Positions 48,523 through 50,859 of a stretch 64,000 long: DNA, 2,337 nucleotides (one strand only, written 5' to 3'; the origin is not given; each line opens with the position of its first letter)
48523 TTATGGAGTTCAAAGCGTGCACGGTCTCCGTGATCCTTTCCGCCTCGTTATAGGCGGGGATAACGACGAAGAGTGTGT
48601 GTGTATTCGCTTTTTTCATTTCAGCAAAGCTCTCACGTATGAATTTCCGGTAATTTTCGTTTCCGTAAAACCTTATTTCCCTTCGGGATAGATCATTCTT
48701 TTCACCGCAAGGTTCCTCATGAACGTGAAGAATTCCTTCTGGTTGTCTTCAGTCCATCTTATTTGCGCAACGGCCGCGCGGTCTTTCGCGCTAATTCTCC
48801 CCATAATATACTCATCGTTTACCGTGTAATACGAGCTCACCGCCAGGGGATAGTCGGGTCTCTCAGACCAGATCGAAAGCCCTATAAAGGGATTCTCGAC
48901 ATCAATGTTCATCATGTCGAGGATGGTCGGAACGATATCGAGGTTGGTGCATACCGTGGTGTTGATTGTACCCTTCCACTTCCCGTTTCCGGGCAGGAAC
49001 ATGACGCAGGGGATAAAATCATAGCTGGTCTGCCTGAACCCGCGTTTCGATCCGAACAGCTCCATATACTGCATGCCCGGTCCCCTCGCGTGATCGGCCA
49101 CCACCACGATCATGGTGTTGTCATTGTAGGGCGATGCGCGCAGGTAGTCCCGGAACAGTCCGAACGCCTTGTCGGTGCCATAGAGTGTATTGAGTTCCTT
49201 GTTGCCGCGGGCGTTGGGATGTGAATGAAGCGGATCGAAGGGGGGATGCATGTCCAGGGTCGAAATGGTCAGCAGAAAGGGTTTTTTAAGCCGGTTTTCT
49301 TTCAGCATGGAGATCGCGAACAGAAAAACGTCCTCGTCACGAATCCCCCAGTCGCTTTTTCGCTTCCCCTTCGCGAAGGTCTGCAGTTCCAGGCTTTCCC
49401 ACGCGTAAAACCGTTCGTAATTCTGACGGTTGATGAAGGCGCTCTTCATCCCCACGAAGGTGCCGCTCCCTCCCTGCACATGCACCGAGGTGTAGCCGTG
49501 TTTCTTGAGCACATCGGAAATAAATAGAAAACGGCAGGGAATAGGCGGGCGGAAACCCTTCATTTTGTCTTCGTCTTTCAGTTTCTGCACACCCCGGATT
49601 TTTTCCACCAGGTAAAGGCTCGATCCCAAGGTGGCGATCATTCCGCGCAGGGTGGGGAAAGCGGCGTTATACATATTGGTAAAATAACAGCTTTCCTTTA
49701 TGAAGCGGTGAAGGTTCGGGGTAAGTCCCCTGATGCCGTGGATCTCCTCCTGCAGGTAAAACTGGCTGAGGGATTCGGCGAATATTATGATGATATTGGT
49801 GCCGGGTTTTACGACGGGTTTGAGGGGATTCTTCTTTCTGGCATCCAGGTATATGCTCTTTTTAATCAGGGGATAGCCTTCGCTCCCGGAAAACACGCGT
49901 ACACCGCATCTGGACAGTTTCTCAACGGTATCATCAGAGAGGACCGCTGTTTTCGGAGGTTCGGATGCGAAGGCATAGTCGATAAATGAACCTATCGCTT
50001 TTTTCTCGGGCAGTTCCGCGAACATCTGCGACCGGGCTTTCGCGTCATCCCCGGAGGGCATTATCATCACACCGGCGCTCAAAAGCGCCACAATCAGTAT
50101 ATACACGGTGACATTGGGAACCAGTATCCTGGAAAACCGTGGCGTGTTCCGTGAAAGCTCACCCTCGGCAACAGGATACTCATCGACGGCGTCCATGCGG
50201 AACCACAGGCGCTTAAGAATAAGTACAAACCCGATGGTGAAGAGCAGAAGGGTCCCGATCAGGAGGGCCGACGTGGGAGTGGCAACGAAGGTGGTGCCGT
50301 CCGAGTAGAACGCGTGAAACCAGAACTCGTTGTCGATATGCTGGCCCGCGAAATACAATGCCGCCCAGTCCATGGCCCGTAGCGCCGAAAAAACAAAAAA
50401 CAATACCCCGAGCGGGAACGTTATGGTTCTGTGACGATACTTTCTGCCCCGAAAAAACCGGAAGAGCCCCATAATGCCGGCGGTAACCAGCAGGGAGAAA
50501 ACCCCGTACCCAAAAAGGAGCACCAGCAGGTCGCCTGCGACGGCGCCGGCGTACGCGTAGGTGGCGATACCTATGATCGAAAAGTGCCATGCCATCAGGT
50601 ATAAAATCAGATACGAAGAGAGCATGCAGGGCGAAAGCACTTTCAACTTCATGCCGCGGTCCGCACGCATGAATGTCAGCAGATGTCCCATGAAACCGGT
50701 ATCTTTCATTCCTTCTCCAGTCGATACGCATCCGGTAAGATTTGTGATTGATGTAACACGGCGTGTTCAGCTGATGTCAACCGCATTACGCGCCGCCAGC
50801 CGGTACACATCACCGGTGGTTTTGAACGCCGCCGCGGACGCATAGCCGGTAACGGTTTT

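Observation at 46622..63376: Arn/Lgm-like undecaprenyl-phosphate amino-sugar glycosylation locus (about 17 kb, all on the minus strand)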

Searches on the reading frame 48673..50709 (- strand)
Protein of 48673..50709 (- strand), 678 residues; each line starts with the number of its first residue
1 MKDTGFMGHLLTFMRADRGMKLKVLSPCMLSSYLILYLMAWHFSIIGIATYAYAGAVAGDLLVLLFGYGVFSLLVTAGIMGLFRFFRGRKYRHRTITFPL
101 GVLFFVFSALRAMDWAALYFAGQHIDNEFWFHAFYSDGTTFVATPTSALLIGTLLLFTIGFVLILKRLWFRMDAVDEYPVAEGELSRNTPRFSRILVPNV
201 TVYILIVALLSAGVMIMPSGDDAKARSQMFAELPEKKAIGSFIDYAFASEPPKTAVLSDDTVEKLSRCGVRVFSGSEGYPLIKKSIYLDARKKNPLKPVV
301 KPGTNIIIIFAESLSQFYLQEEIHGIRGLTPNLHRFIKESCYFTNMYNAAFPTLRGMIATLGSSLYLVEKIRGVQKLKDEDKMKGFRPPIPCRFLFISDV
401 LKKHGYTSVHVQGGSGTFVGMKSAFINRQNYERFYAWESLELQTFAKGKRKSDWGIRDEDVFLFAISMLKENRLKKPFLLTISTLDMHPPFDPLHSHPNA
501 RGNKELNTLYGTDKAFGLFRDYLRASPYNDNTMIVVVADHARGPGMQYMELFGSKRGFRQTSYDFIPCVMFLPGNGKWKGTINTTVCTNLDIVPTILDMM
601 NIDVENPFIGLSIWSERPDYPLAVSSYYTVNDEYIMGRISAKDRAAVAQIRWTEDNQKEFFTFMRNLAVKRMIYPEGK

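Call 4: search_protein_families(library=pfam, proteins=[window:48673-50709:-], max_evalue=0.01)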
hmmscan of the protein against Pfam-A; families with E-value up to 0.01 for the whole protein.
window:48673-50709:- (678 aa): 1 family
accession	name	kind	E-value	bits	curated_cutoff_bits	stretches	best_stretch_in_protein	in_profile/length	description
PF00884.28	Sulfatase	-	2.5e-26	93.1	25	1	305-602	2-301/301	Sulfatase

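Call 6: search_protein_families(library=ncbifam, proteins=[window:48673-50709:-], max_evalue=0.001)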
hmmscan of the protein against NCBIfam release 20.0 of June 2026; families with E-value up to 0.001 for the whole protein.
window:48673-50709:- (678 aa): 6 families
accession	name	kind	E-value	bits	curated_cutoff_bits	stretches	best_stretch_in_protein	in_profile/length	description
NF009027.0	PRK12363.1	equivalog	3.7e-23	82.1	572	1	297-613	151-455/703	phosphoglycerol transferase I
NF003000.0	PRK03776.1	equivalog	3.3e-18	65.1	574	1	291-541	149-396/763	phosphatidylglycerol--membrane-oligosaccharide glycerophosphotransferase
NF053595.1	LptchSynLtaSGpos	equivalog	1.5e-14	53.5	970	1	298-606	232-532/626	lipoteichoic acid synthase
NF045661.1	HdlasePehA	equivalog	2e-08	33.3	900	1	512-606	291-381/506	phosphoric/sulfuric ester hydrolase PehA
NF010322.0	PRK13759.1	equivalog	1.5e-05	23.7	481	0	513-615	278-378/486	arylsulfatase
TIGR03417.1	chol_sulfatase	equivalog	0.00017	20.6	433.45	0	513-606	263-350/500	choline-sulfatase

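Call 34: search_solved_structures(query=window:48673-50709:-, max_evalue=0.001)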
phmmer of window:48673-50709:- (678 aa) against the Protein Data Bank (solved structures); distinct sequences matched with E-value up to 0.001: 7.
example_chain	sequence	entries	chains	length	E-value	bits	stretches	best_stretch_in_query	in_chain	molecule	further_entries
3lxq_A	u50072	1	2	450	3.7e-18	68.2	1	303-613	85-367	Uncharacterized protein VP1736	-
4uoo_A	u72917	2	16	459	1e-09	40.3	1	302-605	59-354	LIPOTEICHOIC ACID SYNTHASE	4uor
2w5q_A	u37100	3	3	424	2.7e-06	29.1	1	294-643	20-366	PROCESSED GLYCEROL PHOSPHATE LIPOTEICHOIC ACID SYNTHASE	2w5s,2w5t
2w5r_A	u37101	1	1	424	3.6e-06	28.6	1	294-643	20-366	PROCESSED GLYCEROL PHOSPHATE LIPOTEICHOIC ACID SYNTHASE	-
9s03_A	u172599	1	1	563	4.2e-05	25.1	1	506-612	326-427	Putative sulfatase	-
7p26_AAA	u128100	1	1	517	4.5e-05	25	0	447-604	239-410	Putative arylsulfatase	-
2vqr_A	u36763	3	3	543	0.00076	20.9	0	512-613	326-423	PUTATIVE SULFATASE | Multifunctional alkaline phosphatase superfamily protein pRL90232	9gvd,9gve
